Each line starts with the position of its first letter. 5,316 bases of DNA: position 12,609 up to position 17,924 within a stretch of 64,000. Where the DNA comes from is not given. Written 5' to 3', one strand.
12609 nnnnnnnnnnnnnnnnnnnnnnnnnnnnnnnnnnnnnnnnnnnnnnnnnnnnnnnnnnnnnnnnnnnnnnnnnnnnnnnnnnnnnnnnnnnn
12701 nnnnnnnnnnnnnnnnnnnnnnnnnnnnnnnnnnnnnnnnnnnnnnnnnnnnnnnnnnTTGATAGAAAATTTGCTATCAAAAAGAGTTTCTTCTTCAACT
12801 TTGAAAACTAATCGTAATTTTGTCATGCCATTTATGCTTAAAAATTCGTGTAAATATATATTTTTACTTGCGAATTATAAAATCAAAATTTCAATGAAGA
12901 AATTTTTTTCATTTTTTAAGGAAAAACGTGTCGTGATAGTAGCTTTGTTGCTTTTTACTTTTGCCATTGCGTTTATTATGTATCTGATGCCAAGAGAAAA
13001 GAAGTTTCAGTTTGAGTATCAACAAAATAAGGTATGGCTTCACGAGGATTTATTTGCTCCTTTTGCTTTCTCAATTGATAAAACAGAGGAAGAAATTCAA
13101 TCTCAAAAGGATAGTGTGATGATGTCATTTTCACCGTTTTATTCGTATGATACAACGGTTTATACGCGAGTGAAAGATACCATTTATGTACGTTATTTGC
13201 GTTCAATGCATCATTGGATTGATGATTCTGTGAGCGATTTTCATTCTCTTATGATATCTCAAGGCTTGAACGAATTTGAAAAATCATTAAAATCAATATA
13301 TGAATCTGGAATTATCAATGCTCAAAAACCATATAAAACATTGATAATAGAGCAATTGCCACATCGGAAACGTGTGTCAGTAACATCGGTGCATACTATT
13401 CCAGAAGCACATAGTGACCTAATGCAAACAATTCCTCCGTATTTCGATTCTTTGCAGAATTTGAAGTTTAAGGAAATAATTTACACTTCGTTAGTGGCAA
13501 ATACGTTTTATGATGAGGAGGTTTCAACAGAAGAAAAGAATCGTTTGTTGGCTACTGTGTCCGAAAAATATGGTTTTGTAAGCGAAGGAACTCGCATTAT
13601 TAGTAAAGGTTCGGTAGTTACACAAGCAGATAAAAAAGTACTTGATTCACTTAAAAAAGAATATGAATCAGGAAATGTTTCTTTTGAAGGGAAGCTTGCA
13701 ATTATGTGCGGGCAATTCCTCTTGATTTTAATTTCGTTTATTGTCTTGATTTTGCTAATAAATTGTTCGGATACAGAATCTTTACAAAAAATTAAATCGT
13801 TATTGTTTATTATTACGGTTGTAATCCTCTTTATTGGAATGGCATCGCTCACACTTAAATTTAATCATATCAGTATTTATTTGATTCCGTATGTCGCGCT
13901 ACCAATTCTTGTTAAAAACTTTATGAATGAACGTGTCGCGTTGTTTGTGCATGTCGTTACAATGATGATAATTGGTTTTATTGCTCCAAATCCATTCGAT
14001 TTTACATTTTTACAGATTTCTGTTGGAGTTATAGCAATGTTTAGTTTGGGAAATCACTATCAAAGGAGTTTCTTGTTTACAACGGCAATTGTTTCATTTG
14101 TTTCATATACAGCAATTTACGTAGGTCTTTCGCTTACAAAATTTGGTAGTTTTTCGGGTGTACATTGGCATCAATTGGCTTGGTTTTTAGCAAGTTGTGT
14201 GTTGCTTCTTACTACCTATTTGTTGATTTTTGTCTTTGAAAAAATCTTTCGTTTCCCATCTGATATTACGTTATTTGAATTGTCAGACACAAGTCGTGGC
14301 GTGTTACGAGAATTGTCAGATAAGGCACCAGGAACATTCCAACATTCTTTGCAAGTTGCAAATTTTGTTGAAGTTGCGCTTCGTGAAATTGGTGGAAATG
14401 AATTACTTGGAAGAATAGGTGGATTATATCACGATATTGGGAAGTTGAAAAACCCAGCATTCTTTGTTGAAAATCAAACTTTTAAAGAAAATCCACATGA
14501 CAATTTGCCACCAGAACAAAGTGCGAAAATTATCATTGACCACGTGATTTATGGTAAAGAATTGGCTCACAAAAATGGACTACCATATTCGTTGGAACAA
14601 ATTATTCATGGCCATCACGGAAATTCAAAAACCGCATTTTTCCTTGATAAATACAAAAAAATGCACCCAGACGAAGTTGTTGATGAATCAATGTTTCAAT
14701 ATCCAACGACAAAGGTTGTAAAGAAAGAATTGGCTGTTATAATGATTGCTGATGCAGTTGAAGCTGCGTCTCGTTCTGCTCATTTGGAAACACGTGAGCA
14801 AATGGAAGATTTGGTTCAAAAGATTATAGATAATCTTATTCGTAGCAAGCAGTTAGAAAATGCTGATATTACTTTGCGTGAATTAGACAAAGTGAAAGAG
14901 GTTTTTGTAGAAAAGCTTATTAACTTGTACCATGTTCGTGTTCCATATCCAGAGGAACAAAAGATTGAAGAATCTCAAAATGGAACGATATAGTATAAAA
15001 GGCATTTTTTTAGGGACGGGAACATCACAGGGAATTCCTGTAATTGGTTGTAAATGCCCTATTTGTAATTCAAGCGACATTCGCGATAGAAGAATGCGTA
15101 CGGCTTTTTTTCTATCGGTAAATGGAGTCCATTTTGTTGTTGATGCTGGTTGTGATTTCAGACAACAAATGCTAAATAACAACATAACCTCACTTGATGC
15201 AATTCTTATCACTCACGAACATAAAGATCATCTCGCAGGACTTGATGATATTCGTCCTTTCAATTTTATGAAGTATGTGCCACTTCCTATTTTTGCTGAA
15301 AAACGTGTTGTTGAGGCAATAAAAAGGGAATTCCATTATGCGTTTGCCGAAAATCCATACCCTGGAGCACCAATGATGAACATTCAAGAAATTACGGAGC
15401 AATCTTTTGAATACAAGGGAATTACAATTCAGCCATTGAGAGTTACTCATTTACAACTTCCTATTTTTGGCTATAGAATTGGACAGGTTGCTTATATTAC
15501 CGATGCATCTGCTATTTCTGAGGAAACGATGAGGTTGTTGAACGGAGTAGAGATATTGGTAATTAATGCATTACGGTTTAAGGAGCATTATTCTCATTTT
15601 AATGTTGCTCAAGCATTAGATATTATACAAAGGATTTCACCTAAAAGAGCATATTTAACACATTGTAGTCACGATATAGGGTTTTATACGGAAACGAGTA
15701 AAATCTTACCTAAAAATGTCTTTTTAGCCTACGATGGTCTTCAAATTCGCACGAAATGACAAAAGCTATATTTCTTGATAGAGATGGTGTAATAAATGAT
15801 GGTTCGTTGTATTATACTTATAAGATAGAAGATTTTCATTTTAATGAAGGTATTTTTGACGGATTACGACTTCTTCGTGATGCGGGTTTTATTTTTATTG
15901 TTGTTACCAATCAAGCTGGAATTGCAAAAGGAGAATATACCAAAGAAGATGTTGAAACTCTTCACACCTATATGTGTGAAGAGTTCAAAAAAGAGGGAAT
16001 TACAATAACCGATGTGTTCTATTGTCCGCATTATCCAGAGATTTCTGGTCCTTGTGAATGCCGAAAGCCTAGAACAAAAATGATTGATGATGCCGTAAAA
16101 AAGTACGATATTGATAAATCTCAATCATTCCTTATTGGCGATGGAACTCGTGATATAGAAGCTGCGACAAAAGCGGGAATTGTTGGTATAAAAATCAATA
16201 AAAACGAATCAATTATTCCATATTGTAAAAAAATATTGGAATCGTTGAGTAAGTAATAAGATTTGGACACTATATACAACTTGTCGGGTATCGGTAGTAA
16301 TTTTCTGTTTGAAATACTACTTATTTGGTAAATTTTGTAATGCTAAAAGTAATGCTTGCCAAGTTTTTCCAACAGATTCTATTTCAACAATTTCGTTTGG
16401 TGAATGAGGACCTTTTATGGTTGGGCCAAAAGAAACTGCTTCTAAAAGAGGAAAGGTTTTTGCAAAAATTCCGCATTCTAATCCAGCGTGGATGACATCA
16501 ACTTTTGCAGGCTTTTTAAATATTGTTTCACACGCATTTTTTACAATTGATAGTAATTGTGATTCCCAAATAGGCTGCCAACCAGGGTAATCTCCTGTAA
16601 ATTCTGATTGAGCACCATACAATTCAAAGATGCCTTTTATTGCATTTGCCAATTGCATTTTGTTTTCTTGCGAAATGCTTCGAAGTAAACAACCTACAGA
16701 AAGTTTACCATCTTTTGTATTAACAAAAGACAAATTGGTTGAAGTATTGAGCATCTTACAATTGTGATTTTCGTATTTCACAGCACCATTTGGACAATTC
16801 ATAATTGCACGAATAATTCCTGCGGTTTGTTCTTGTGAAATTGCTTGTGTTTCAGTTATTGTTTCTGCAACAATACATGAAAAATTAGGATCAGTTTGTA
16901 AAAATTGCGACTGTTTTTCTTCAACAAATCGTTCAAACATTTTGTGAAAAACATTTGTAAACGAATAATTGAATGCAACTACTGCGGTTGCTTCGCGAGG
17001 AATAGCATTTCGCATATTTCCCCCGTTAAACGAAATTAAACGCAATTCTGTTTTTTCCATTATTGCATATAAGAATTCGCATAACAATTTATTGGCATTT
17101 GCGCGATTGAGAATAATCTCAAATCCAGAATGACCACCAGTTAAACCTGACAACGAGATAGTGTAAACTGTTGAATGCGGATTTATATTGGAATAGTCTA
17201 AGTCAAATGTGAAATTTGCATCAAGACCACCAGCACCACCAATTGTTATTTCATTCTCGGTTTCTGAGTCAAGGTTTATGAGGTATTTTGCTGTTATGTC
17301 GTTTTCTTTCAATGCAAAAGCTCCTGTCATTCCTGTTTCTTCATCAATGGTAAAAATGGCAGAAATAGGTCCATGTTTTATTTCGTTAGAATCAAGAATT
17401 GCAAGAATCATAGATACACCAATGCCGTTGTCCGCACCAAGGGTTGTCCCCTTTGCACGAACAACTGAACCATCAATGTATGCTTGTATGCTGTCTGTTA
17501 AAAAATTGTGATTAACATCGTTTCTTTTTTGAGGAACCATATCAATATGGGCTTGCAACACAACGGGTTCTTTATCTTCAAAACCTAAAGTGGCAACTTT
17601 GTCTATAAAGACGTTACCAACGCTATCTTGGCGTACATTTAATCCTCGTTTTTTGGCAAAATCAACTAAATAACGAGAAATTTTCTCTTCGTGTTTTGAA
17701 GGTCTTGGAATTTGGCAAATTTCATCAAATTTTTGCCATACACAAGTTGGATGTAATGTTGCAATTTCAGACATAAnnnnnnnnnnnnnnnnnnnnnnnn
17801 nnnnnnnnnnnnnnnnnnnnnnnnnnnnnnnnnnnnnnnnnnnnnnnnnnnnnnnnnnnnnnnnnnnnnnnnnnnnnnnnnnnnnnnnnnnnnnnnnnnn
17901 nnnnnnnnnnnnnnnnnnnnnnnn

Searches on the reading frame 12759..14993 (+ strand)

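Call 34: search_protein_families(library=ncbifam, proteins=[window:12759-14993:+], max_evalue=0.00001)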
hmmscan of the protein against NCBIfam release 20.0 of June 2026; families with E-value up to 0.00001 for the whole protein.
window:12759-14993:+ (744 aa): 2 families
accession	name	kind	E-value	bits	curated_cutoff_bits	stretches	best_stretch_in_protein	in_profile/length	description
TIGR00277.1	HDIG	domain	1e-17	63.8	27.6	1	524-622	3-84/84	HDIG domain-containing metalloprotein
TIGR01596.1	cas3_HD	equivalog_domain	2.7e-06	27.6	43.45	1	528-698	3-149/178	CRISPR-associated endonuclease Cas3''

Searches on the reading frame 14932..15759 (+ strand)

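Call 66: search_protein_families(library=ncbifam, proteins=[window:14932-15759:+], max_evalue=0.001)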
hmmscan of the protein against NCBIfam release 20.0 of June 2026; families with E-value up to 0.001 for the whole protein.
window:14932-15759:+ (275 aa): 15 families
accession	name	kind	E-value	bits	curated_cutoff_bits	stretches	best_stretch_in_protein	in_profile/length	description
NF002553.0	PRK02113.1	equivalog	2.1e-90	302.6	386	1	23-272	2-250/252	MBL fold metallo-hydrolase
NF038231.1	MBL_Geo_Pelo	equivalog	1.6e-84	283.4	360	1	25-272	3-249/250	GPMC system MBL fold metallohydrolase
TIGR03307.1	PhnP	equivalog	1.1e-30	106.8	272.25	1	26-271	5-248/249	phosphonate metabolism protein PhnP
TIGR02651.1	RNase_Z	equivalog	1.7e-18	66.7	292.95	1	53-183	15-147/302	ribonuclease Z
NF000801.0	PRK00055.1-3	equivalog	1.3e-13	50.7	252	1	52-183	16-152/307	ribonuclease Z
NF002558.0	PRK02126.1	subfamily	9.2e-09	34.7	315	1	78-127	38-87/345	ribonuclease Z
TIGR02108.2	PQQ_syn_pqqB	equivalog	5.3e-08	32.7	245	1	26-172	4-157/298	pyrroloquinoline quinone biosynthesis protein PqqB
NF000805.0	PRK00055.2-3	equivalog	1.5e-05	24.4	416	0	53-106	19-74/307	ribonuclease Z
TIGR03413.1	GSH_gloB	equivalog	3.2e-05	23.4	200.8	1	67-108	22-64/248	hydroxyacylglutathione hydrolase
NF000800.0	PRK00055.1-1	equivalog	3.4e-05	23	398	1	67-185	34-152/305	ribonuclease Z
NF000806.0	PRK00055.2-4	equivalog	8.8e-05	21.9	363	1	54-184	18-165/280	ribonuclease Z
NF041257.1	GntH_guanitoxin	equivalog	9.9e-05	21.3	333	0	52-112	27-92/374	guanitoxin biosynthesis MBL fold metallo-hydrolase GntH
NF000804.0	PRK00055.2-1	equivalog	0.00014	21.1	402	0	45-107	11-75/306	ribonuclease Z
NF047419.1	RNase_J1_RnjA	exception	0.00021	20.1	820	1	79-173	51-135/549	ribonuclease J1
TIGR02649.1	true_RNase_BN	exception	0.00078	18.5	563.7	1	68-184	34-150/304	ribonuclease BN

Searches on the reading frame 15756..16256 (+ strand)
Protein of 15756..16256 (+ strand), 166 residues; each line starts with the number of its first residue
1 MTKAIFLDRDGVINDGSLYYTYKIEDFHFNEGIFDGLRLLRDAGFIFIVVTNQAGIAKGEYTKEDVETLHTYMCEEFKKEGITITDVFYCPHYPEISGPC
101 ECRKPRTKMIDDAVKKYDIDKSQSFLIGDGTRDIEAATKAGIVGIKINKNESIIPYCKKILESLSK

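Call 66: search_protein_families(library=ncbifam, proteins=[window:15756-16256:+], max_evalue=0.001)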
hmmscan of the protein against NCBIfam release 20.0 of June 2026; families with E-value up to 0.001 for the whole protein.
window:15756-16256:+ (166 aa): 18 families
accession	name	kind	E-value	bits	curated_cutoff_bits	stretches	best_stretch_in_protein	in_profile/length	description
NF006506.0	PRK08942.1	equivalog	1.7e-44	151.6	178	1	2-142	3-141/182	D-glycero-beta-D-manno-heptose 1,7-bisphosphate 7-phosphatase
NF050049.1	HBPPhtaseGmhB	domain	1.5e-42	145.3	250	1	2-150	3-147/171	D-glycero-alpha-D-manno-heptose-1,7-bisphosphate 7-phosphatase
TIGR00213.1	GmhB_yaeD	subfamily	3.5e-41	140.8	149.6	1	3-153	2-156/176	D-glycero-beta-D-manno-heptose 1,7-bisphosphate 7-phosphatase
TIGR01656.1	Histidinol-ppas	subfamily_domain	6.2e-39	133.3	84.15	1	3-144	1-142/149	histidinol-phosphate phosphatase domain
TIGR01261.1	hisB_Nterm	equivalog_domain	3.1e-32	111.3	140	1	3-151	2-150/161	histidinol-phosphatase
NF003937.0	PRK05446.1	equivalog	3.6e-29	101.9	443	1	1-152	2-153/355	bifunctional histidinol-phosphatase/imidazoleglycerol-phosphate dehydratase HisB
TIGR01662.1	HAD-SF-IIIA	subfamily_domain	1.7e-28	99.5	44.6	1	3-147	1-138/141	HAD-IIIA family hydrolase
NF005264.0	PRK06769.1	equivalog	1.3e-20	73.9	217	1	2-146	4-135/175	HAD-IIIA family hydrolase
NF009695.0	PRK13222.1-2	equivalog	8.4e-08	32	225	1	102-143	148-189/226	phosphoglycolate phosphatase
TIGR01670.1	KdsC-phosphatas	subfamily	2.5e-06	27.5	106.95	0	3-51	2-51/154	3-deoxy-D-manno-octulosonate 8-phosphate phosphatase, YrbI family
TIGR02253.1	CTE7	subfamily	5.6e-05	23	169.75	1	96-152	142-199/221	TIGR02253 family HAD-type hydrolase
TIGR01664.1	DNA-3'-Pase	equivalog_domain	0.00018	21.4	107.65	1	27-131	40-137/167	DNA 3'-phosphatase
TIGR00338.1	serB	equivalog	0.00035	20.2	144.15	1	104-142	151-189/219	phosphoserine phosphatase SerB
TIGR02254.1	YjjG_YfnB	equivalog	0.00048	19.7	159.9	0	102-154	150-203/223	YjjG family noncanonical pyrimidine nucleotidase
NF006991.0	PRK09456.1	equivalog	0.0006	19.5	295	1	99-159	136-196/199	glucose-1-phosphatase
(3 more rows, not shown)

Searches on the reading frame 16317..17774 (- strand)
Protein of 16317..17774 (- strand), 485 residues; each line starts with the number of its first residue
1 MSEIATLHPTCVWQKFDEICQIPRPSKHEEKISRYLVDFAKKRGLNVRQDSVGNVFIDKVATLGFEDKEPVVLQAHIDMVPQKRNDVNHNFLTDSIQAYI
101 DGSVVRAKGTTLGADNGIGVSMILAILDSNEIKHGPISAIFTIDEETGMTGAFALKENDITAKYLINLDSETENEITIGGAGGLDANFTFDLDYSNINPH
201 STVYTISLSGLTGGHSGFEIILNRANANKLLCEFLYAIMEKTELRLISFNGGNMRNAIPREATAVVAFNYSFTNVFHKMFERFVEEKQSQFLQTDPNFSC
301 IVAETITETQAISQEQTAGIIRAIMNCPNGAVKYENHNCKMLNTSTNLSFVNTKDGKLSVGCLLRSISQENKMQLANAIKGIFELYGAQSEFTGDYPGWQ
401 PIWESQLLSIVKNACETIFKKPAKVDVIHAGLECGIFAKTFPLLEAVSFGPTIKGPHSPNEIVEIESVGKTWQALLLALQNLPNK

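Call 34: search_protein_families(library=ncbifam, proteins=[window:16317-17774:-], max_evalue=0.00001)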
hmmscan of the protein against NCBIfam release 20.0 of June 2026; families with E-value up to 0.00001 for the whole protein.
window:16317-17774:- (485 aa): 18 families
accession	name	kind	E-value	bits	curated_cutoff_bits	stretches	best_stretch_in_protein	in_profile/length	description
TIGR01893.1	aa-his-dipept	subfamily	1.4e-165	551.6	343.75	1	8-482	2-477/478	beta-Ala-His dipeptidase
NF011600.0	PRK15026.1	equivalog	2.4e-135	452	991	1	1-485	1-485/485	cytosol nonspecific dipeptidase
TIGR01883.1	PepT-like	hypoth_equivalog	8.7e-19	67.7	274.25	1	13-173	3-161/361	peptidase T-like protein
NF006365.0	PRK08588.1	subfamily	4e-15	56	289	1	17-355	14-339/383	succinyl-diaminopimelate desuccinylase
TIGR01910.1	DapE-ArgE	subfamily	1.5e-10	40.8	217.6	0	332-471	228-370/373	ArgE/DapE family deacylase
NF003976.0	PRK05469.1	subfamily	2.2e-09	36.6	255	1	91-177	116-206/409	tripeptide aminopeptidase PepT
NF006399.0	PRK08651.1-2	equivalog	7e-09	35.2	381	1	20-184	14-180/405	succinyl-diaminopimelate desuccinylase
NF006402.0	PRK08651.1-5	equivalog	7.1e-09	35.1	369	1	30-159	22-143/369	succinyl-diaminopimelate desuccinylase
NF009920.0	PRK13381.1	subfamily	1.2e-08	34.3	293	1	94-172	122-204/412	peptidase T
NF003367.0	PRK04443.1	equivalog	2.2e-08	33.8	363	1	18-190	15-164/349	[LysW]-lysine hydrolase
TIGR01902.1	dapE-lys-deAc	subfamily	3.9e-07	29.6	163.1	1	16-188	3-158/340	N-acetyl-ornithine/N-acetyl-lysine deacetylase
NF006403.0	PRK08652.1-1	equivalog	6.4e-07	28.7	427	1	19-193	16-170/354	acetylornithine deacetylase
TIGR01892.1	AcOrn-deacetyl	equivalog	1.5e-06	27.6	297.7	0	34-157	22-143/365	acetylornithine deacetylase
NF005710.0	PRK07522.1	subfamily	2e-06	27.3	412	0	60-155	60-151/391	acetylornithine deacetylase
NF006326.0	PRK08554.1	equivalog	2.7e-06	26.5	354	0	70-176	73-178/446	peptidase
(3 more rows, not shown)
